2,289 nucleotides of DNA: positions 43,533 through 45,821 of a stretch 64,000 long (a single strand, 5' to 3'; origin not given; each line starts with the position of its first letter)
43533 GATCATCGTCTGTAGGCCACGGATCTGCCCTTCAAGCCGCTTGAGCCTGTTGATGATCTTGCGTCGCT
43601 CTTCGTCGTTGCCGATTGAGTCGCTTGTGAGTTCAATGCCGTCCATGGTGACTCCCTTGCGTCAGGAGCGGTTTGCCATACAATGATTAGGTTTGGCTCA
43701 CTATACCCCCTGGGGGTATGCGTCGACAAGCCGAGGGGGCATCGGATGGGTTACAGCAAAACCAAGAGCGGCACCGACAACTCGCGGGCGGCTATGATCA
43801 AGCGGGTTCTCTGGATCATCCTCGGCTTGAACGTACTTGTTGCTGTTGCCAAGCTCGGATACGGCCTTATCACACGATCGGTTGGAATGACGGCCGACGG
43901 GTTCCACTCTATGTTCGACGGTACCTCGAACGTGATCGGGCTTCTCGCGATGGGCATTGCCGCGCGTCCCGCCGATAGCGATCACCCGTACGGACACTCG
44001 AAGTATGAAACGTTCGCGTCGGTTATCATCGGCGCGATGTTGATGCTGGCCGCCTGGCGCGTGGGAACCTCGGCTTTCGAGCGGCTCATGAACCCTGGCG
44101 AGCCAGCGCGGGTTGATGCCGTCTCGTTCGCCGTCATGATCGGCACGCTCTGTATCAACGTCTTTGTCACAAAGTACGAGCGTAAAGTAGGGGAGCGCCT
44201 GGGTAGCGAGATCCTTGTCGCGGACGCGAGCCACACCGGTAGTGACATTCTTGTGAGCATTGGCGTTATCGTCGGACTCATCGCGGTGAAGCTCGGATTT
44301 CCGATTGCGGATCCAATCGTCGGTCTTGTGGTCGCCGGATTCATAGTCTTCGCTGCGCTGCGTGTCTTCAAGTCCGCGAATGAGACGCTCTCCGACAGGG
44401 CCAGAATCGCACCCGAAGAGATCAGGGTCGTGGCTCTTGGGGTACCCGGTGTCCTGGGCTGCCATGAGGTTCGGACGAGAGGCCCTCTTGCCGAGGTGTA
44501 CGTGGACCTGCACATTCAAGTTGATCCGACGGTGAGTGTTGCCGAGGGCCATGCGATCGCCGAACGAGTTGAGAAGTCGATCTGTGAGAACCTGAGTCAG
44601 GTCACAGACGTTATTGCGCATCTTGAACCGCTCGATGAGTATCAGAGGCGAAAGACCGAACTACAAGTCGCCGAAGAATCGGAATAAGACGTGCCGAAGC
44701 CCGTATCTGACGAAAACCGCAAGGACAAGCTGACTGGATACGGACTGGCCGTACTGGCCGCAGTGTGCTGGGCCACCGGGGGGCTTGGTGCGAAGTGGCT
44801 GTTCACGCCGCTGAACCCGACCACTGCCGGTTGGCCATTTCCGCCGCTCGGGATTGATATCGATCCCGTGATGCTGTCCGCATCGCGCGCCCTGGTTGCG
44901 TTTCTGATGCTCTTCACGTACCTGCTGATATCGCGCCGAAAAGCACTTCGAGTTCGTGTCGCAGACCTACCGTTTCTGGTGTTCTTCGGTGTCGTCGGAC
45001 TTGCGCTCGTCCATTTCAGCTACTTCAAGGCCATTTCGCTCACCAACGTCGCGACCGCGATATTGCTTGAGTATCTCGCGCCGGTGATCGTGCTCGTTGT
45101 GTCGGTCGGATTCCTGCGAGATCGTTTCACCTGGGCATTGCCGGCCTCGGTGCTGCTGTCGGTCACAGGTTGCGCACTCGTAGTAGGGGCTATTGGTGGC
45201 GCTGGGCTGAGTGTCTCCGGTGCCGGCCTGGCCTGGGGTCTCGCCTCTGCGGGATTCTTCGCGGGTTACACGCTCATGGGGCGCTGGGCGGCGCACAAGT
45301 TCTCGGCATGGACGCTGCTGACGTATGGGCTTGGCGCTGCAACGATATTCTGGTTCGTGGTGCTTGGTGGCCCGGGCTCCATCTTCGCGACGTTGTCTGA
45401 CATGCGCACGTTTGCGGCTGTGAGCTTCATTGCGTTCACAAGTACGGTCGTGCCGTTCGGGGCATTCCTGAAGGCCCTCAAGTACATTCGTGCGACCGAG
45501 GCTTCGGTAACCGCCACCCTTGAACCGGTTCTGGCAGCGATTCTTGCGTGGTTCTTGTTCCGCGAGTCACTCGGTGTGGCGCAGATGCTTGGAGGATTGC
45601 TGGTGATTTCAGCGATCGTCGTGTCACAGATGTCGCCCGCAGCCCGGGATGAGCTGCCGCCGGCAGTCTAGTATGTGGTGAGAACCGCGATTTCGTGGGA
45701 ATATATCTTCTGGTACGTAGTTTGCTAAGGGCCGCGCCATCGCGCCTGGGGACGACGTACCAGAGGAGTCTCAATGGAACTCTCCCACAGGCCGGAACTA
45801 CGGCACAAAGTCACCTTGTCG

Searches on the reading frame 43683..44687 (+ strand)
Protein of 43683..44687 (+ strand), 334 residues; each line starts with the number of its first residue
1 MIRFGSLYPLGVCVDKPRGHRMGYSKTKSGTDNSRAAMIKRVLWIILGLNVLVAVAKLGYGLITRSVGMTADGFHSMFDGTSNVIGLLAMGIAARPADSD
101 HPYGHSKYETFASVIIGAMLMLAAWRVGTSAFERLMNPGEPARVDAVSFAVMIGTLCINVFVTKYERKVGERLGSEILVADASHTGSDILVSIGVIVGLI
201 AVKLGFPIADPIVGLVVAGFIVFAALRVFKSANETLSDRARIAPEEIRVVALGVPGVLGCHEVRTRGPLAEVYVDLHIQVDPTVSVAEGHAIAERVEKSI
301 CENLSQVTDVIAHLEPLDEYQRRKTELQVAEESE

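Call 4: search_protein_families(library=pfam, proteins=[window:43683-44687:+])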
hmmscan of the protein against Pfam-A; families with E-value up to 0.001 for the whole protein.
window:43683-44687:+ (334 aa): 2 families
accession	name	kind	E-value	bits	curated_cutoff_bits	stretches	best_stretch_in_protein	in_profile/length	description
PF01545.26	Cation_efflux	-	2.4e-42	145.4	26.6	1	43-232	1-193/198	Cation efflux family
PF16916.11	ZT_dimer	-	1.7e-20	73.3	26.7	1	245-316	7-77/78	Dimerisation domain of Zinc Transporter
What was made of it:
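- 43683..44687 (+): CDF cation-efflux gene. The true start is probably the ATG at 43746. Pfam Cation_efflux + ZT_dimer (call 4).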

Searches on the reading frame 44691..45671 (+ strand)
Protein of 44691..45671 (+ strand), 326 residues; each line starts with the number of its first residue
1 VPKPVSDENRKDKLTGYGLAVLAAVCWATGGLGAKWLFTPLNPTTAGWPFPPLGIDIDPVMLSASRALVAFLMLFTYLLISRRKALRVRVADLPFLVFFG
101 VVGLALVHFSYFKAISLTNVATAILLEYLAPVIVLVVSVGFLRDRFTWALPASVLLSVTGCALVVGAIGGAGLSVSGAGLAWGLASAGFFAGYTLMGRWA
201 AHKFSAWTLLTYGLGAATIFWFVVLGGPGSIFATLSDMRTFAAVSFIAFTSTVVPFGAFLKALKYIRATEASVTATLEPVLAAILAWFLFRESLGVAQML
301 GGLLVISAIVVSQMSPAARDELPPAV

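Call 4: search_protein_families(library=pfam, proteins=[window:44691-45671:+])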
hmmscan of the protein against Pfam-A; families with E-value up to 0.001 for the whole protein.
window:44691-45671:+ (326 aa): 1 family
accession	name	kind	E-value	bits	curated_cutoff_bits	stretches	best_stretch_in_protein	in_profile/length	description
PF00892.27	EamA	-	1.7e-38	132.4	28.2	2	179-311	3-132/135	EamA-like transporter family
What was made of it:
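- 44691..45671 (+): EamA-family transporter gene, directly upstream of rpoN on the same strand. Pfam EamA (call 4).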
